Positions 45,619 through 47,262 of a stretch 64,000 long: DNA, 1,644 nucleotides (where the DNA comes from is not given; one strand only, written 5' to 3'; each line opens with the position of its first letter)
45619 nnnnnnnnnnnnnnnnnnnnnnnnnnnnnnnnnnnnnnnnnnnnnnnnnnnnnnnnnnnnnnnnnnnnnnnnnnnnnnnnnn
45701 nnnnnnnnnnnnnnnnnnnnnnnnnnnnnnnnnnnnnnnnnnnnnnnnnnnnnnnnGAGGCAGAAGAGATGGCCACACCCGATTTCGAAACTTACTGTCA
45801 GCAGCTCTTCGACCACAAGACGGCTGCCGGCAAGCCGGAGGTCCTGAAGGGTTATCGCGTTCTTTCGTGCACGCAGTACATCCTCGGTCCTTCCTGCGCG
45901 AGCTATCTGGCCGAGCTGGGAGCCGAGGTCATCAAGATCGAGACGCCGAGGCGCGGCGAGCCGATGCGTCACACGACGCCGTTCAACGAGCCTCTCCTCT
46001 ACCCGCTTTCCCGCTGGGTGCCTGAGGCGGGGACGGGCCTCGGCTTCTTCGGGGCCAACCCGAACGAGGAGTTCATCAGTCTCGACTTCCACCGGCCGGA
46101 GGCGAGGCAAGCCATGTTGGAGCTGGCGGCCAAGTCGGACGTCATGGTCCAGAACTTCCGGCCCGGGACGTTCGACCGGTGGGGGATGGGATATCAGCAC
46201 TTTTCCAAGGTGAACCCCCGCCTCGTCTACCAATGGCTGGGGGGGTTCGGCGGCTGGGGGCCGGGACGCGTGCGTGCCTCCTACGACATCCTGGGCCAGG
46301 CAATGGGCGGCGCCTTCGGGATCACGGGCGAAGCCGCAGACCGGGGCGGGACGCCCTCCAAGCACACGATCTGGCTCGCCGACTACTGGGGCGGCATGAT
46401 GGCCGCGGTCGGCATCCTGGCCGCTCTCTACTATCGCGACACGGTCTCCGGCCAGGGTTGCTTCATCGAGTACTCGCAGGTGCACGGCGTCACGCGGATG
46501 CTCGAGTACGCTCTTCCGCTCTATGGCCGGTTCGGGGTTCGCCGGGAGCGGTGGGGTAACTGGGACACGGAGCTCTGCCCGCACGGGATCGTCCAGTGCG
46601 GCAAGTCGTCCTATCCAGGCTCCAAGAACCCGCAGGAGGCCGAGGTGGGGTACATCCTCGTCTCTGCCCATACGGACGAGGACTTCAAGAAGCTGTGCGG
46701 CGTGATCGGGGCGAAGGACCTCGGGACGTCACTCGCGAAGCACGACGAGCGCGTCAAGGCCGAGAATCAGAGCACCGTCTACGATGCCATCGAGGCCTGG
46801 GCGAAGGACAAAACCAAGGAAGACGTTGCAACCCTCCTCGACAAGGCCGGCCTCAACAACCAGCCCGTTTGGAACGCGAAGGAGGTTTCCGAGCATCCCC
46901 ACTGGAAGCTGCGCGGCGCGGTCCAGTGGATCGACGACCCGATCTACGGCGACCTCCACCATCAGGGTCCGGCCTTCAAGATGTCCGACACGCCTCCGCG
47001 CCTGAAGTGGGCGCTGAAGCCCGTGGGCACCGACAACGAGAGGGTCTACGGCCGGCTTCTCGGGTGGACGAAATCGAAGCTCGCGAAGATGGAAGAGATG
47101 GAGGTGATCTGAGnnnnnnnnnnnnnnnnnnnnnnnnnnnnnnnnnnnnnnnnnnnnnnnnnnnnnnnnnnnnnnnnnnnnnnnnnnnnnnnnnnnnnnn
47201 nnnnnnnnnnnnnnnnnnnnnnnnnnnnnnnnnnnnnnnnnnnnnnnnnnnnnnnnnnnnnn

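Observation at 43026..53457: Uncharacterised acyl-CoA catabolic island: OFA-type MFS, two paralogous family-III CoA-transferases, four small unknown proteins, aryl-CoA ligase, LivHMGF-type ABC without binding protein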

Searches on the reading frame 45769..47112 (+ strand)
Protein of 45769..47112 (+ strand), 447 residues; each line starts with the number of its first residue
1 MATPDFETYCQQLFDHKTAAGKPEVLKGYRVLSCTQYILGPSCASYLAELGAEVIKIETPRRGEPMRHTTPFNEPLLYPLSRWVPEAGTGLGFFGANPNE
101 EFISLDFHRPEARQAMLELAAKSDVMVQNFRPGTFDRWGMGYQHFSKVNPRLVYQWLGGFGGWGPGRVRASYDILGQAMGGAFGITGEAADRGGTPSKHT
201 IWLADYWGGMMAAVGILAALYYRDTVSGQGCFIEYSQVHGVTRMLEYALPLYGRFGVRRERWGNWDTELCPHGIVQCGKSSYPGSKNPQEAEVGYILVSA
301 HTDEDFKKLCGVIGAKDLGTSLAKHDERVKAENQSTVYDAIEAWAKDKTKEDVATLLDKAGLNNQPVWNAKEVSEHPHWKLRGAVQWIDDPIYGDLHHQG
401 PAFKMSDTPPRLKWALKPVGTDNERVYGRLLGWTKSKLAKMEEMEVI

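Call 4: search_protein_families(library=pfam, proteins=[window:45769-47112:+], max_evalue=0.01)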
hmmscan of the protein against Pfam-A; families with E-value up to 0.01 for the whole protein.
window:45769-47112:+ (447 aa): 1 family
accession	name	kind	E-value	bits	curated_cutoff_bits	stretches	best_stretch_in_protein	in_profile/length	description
PF02515.22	CoA_transf_3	-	1.4e-90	304.6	23.3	1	26-422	1-365/366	CoA-transferase family III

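Call 5: search_protein_families(library=ncbifam, proteins=[window:45769-47112:+], max_evalue=0.01)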
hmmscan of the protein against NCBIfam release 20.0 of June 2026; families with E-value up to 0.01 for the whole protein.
window:45769-47112:+ (447 aa): 6 families
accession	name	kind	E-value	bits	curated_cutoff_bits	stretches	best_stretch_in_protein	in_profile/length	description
NF003809.0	PRK05398.1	subfamily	8.6e-54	182.7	442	1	25-447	4-416/416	formyl-CoA transferase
NF041294.1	Scnl_mescCoAtase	equivalog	4.3e-50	170.9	700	1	26-411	4-364/381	succinyl-CoA:mesaconate CoA-transferase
TIGR03253.1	oxalate_frc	equivalog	7.1e-50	169.9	504.2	1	25-447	3-416/416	formyl-CoA transferase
NF052585.1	SucGlutTfsCaiB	equivalog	3.9e-41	141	750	1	23-383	5-341/394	succinate--glutarate CoA-transferase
NF008511.0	PRK11430.1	equivalog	3.4e-33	115.3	522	1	26-380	10-333/381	CoA:oxalate CoA-transferase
NF002914.1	PRK03525.1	equivalog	3.9e-25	88.6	413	2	99-443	63-393/400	L-carnitine CoA-transferase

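Call 8: find_encoding_contigs(protein=window:45769-47112:+, flank=10000, max_places=6)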
Protein window:45769-47112:+ (447 aa): no gene with exactly this product is on record in the collection.

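Call 14: find_related_loci(query=window:45769-47112:+, collection=genome_contigs, flank=10000)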
Query window:45769-47112:+ (447 aa) in genome_contigs; peptide patterns used: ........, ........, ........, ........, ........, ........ (x = any residue, [..] = any of these).
164 stretches matched a pattern; 139 encode a relative of the query (tblastn E <= 1e-3); the best 80 are kept; 80 distinct loci.
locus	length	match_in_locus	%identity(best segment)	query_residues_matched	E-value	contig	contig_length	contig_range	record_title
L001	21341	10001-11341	96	1-447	0e+0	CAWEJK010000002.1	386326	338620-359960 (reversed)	MAG: Thermoanaerobaculia bacterium isolate MFD05942.bin.2.207 genome assembly, contig: contig_17825, whole genome shotgu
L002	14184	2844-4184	96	1-447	0e+0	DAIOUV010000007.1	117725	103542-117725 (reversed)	MAG TPA_asm: Acidobacteriota bacterium isolate CTOTU10854 NODE_11_length_117725_cov_12.277199, whole genome shotgun sequ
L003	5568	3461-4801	95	1-447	0e+0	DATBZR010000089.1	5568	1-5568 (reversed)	MAG TPA_asm: Candidatus Dormiibacterota bacterium isolate SMAG_U7624 k141_537261, whole genome shotgun sequence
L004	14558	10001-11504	92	2-447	0e+0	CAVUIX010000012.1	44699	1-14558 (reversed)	MAG: uncultured Acidobacteriota bacterium isolate MFD02199.bin.2.111 genome assembly, contig: contig_24910, whole genome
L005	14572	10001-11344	91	1-447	0e+0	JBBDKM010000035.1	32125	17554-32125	MAG: Thermoanaerobaculia bacterium isolate LejiaA_69_48 Lejia_A_2177_length_32125_cov_31, whole genome shotgun sequence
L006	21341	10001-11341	91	1-447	0e+0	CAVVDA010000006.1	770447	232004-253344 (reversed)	MAG: Thermoanaerobaculia bacterium isolate MFD02242.bin.2.315 genome assembly, contig: contig_7892, whole genome shotgun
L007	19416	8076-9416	90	1-447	0e+0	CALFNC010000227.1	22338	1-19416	MAG TPA_asm: uncultured Acidobacteria bacterium isolate ERR1035437_bin.117_CONCOCT_v1.1_MAG genome assembly, contig: ERZ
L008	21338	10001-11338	91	2-447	0e+0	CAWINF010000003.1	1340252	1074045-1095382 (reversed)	MAG: uncultured Acidobacteriota bacterium isolate MFD04944.bin.1.105 genome assembly, contig: contig_51356, whole genome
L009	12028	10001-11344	90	1-447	0e+0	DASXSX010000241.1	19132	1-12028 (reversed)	MAG TPA_asm: Thermoanaerobaculia bacterium isolate SMAG_U4677 k141_826608, whole genome shotgun sequence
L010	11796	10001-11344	91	1-447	0e+0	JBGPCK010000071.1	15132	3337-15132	MAG: Thermoanaerobaculia bacterium isolate OBJ_0618_050_50 k141_1321357_length_15132_cov_26.3536, whole genome shotgun s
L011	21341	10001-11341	90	1-447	0e+0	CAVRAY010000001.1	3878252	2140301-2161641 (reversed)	MAG: Thermoanaerobaculia bacterium isolate MFD04944.bin.2.108 genome assembly, contig: contig_12409, whole genome shotgu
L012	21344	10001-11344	91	1-447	0e+0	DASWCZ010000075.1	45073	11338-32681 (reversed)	MAG TPA_asm: Thermoanaerobaculia bacterium isolate SMAG_U2722 k141_618269, whole genome shotgun sequence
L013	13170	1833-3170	91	2-447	0e+0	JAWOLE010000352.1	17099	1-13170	MAG: Thermoanaerobaculia bacterium isolate bin_228 c_000003002205, whole genome shotgun sequence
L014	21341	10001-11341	90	1-447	0e+0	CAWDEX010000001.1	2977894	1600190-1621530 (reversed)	MAG: uncultured Acidobacteriota bacterium isolate MFD05942.bin.1.64 genome assembly, contig: contig_14741, whole genome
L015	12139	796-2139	92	1-447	0e+0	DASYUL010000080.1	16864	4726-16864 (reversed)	MAG TPA_asm: Thermoanaerobaculia bacterium isolate SMAG_U4594 k141_42525, whole genome shotgun sequence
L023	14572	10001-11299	73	3-435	0e+0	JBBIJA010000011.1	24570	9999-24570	MAG: Armatimonadota bacterium isolate PGF172224_bin_151 NODE_1086_length_24570_cov_3.694350, whole genome shotgun sequen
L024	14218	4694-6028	71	2-447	0e+0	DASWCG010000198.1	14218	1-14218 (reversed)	MAG TPA_asm: Candidatus Acidiferrales bacterium isolate SMAG_U2703 k141_337105, whole genome shotgun sequence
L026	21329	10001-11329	71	5-447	0e+0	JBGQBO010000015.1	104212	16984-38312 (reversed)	MAG: Terriglobia bacterium isolate OBJ2_061818_110_62 k141_131417_length_104212_cov_15.1632, whole genome shotgun sequen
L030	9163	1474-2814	69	1-447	0e+0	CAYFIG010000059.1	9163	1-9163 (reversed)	MAG TPA_asm: uncultured bacterium isolate ERP013524_co1_26 genome assembly, contig: NODE_1681_length_9163_cov_4.514822,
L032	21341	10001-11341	70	1-447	0e+0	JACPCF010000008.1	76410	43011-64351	MAG: Candidatus Rokuibacteriota bacterium isolate NC_groundwater_276_Ag_S-0.2um_68_12 S5_GD2017_2_S2_scaffold_225, whole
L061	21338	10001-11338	70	2-447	0e+0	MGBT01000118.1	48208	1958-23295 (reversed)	MAG: Candidatus Rokubacteria bacterium GWA2_70_23 gwa2_scaffold_3142, whole genome shotgun sequence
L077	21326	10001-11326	69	6-447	0e+0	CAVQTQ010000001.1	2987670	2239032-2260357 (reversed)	MAG: uncultured Acidobacteriaceae bacterium isolate MFD09222.bin.2.148 genome assembly, contig: contig_36137, whole geno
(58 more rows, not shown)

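Call 18: search_protein_families(library=pfam, proteins=[L077:7233-8174:+, L077:11739-12374:+, L077:14172-14735:+, L077:14121-14885:-, L077:14698-15657:+, L077:15697-16455:+, L077:16571-17080:+, L077:17093-17761:+, L077:18199-18630:+, L077:19043-20533:-], max_evalue=0.01)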
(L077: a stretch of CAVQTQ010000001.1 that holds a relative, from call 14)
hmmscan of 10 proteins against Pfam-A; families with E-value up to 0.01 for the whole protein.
L077:7233-8174:+ (313 aa): 1 family
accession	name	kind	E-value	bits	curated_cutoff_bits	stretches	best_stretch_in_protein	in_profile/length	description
PF04909.20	Amidohydro_2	-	4e-35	122.4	26.4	1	36-310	2-286/289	Amidohydrolase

L077:11739-12374:+ (211 aa): 0 families

L077:14172-14735:+ (187 aa): 5 families
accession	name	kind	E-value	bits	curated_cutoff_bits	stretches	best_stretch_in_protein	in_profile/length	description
PF08448.16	PAS_4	-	4.7e-15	56.2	23.1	1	42-154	1-108/110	PAS fold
PF00989.32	PAS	-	7.1e-13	49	22.6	1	39-151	4-113/113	PAS fold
PF13426.13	PAS_9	-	9.3e-09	35.9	27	1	48-153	3-103/103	PAS domain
PF13188.13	PAS_8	-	8.1e-05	22.8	21.8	1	39-91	4-57/65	PAS domain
PF08447.18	PAS_3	-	0.00062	20.4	25.6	1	61-144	4-85/89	PAS fold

L077:14121-14885:- (254 aa): 0 families

L077:14698-15657:+ (319 aa): 5 families
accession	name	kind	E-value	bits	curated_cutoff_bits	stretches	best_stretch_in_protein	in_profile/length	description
PF00561.26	Abhydrolase_1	-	1.7e-14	54.6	25.8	1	82-193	2-112/245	alpha/beta hydrolase fold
PF12146.15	Hydrolase_4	-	1.6e-10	41.1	27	1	82-182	6-108/239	Serine aminopeptidase, S33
PF08538.16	DUF1749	-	6.3e-07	29.2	24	1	72-223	21-182/299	Protein of unknown function (DUF1749)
PF01738.24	DLH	-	4.6e-05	23.6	21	1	245-305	131-194/217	Dienelactone hydrolase family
PF20408.4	Abhydrolase_11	-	0.00012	22.3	27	0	251-301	121-169/193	Alpha/beta hydrolase domain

L077:15697-16455:+ (252 aa): 1 family
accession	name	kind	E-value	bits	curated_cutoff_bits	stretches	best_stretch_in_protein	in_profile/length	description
PF12697.13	Abhydrolase_6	-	4.5e-05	24.7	26.3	1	54-166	22-117/217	Alpha/beta hydrolase family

L077:16571-17080:+ (169 aa): 0 families

L077:17093-17761:+ (222 aa): 3 families
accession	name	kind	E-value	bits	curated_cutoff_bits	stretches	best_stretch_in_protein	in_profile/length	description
PF00702.32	Hydrolase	-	2e-22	80.9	26.4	1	5-187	1-191/191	haloacid dehalogenase-like hydrolase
PF13419.12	HAD_2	-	1.4e-09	38.8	23.8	1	90-193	71-178/178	Haloacid dehalogenase-like hydrolase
PF13242.12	Hydrolase_like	-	0.0021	18.4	22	1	153-215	7-73/75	HAD-hyrolase-like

L077:18199-18630:+ (143 aa): 1 family
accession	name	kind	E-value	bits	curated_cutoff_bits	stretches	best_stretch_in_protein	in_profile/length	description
PF22636.2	FlK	-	4.1e-30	104.4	27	1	35-126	12-102/103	Fluoroacetyl-CoA-specific thioesterase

L077:19043-20533:- (496 aa): 0 families

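Call 21: search_solved_structures(query=window:45769-47112:+, max_evalue=1e-10)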
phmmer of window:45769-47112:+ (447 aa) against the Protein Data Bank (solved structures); distinct sequences matched with E-value up to 1e-10: 33.
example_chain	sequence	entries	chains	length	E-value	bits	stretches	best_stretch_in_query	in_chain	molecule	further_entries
9fn0_B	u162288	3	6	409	2.4e-35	125.5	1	26-446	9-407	Subunit of Benzylsuccinate CoA-transferase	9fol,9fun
4ed9_A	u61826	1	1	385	5.7e-33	117.6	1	26-384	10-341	CAIB/BAIF family protein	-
9br7_A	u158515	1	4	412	3.6e-32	115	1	25-408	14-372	Succinate--hydroxymethylglutarate CoA-transferase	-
9br6_A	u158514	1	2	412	7.7e-32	113.9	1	25-408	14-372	Succinate--hydroxymethylglutarate CoA-transferase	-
1pt5_A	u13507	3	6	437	1.2e-30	109.9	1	22-443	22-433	Hypothetical protein yfdW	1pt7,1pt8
1pqy_A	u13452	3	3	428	2.7e-30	108.8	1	26-443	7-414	Hypothetical protein yfdW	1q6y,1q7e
10uh_A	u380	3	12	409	5.8e-30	107.7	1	26-441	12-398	Formyl-coenzyme a transferase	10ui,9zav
5yit_A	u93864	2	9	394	7.6e-28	100.7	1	24-364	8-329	CoA transferase III | Uncharacterized protein Rv3272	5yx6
5yiy_A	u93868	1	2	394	8.2e-27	97.3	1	24-364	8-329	CoA transferase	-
4hl6_A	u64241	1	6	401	4.7e-26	94.8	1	26-275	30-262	Uncharacterized protein YfdE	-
2vjo_A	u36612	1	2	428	8.8e-25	90.6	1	26-234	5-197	FORMYL-COENZYME A TRANSFERASE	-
2vjp_A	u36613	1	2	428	1.3e-24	90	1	26-234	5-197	FORMYL-COENZYME A TRANSFERASE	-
2vjq_A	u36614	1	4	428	1.5e-24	89.9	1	26-233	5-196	FORMYL-COENZYME A TRANSFERASE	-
1p5h_A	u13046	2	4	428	1.6e-24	89.7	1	26-234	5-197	Formyl-coenzyme A transferase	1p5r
2vjk_A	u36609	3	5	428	1.7e-24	89.7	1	26-234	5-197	FORMYL-COENZYME A TRANSFERASE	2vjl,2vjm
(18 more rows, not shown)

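Call 32: search_protein_families(library=pfam, proteins=[L077:1317-2480:+, L077:2512-3537:+, L077:3538-4467:+, L077:4500-5471:+, L077:5589-6662:-, L077:6808-7125:+, L026:4804-7989:+, L026:14097-15455:+, L026:20266-21117:+, L032:11894-13225:+], max_evalue=0.001)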
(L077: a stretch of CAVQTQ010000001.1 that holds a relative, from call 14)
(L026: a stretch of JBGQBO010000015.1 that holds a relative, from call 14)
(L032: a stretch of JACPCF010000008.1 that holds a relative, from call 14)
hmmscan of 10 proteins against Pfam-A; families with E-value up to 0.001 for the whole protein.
L077:1317-2480:+ (387 aa): 2 families
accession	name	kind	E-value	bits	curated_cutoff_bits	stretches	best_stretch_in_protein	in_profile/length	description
PF00793.26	DAHP_synth_1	-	5.5e-38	130.8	25.5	1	25-257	19-256/270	DAHP synthetase I family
PF01817.26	CM_2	-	7.6e-22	77.8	27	1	280-358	1-79/80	Chorismate mutase type II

L077:2512-3537:+ (341 aa): 1 family
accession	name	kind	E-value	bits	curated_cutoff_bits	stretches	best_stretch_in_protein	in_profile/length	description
PF01136.24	Peptidase_U32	-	3.7e-29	102.1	22.4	1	107-322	4-215/233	Peptidase family U32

L077:3538-4467:+ (309 aa): 1 family
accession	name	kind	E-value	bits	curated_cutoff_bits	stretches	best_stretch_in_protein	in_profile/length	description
PF01136.24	Peptidase_U32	-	9.3e-36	123.7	22.4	1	75-294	1-231/233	Peptidase family U32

L077:4500-5471:+ (323 aa): 1 family
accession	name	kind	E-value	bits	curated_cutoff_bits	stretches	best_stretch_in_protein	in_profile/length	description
PF01136.24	Peptidase_U32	-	1.7e-36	126.1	22.4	1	76-303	4-223/233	Peptidase family U32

L077:5589-6662:- (357 aa): 1 family
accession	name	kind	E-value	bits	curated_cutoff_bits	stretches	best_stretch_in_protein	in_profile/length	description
PF00268.27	Ribonuc_red_sm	-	5.7e-15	55.9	33.6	1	73-296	10-224/281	Ribonucleotide reductase, small chain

L077:6808-7125:+ (105 aa): 1 family
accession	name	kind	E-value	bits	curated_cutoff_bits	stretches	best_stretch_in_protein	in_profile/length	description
PF03992.22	ABM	-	6.1e-05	23.6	23.1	1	1-71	1-73/78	Antibiotic biosynthesis monooxygenase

L026:4804-7989:+ (1061 aa): 5 families
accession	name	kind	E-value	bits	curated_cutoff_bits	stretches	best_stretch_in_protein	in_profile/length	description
PF25183.1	OMP_b-brl_4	-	5.1e-162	541.7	30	2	346-1054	118-838/838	Outer membrane beta barrel domain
PF13620.12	CarboxypepD_reg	-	9.2e-17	61.6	32.3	1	35-113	2-81/82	Carboxypeptidase regulatory-like domain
PF17210.9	SdrD_B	-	1e-07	32.6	29.7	1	39-98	16-75/112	SdrD B-like domain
PF22904.2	NOMO1-like_2nd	-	1.7e-07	31.7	27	1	44-105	16-79/90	BOS complex subunit NOMO1-like, second beta sandwich domain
PF13715.12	CarbopepD_reg_2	-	2.1e-05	24.9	32.2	1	35-113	1-76/88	CarboxypepD_reg-like domain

L026:14097-15455:+ (452 aa): 1 family
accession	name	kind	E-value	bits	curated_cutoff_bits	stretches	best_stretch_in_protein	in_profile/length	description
PF00171.27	Aldedh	-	6e-59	200.2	23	1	32-378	48-414/461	Aldehyde dehydrogenase family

L026:20266-21117:+ (283 aa): 1 family
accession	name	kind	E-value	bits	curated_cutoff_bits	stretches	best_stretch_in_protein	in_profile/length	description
PF04909.20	Amidohydro_2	-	3.7e-38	132.4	26.4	1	5-282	1-288/289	Amidohydrolase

L032:11894-13225:+ (443 aa): 1 family
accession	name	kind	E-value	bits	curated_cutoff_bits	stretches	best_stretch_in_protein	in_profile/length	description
PF02515.22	CoA_transf_3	-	1.4e-109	367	23.3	1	25-397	1-366/366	CoA-transferase family III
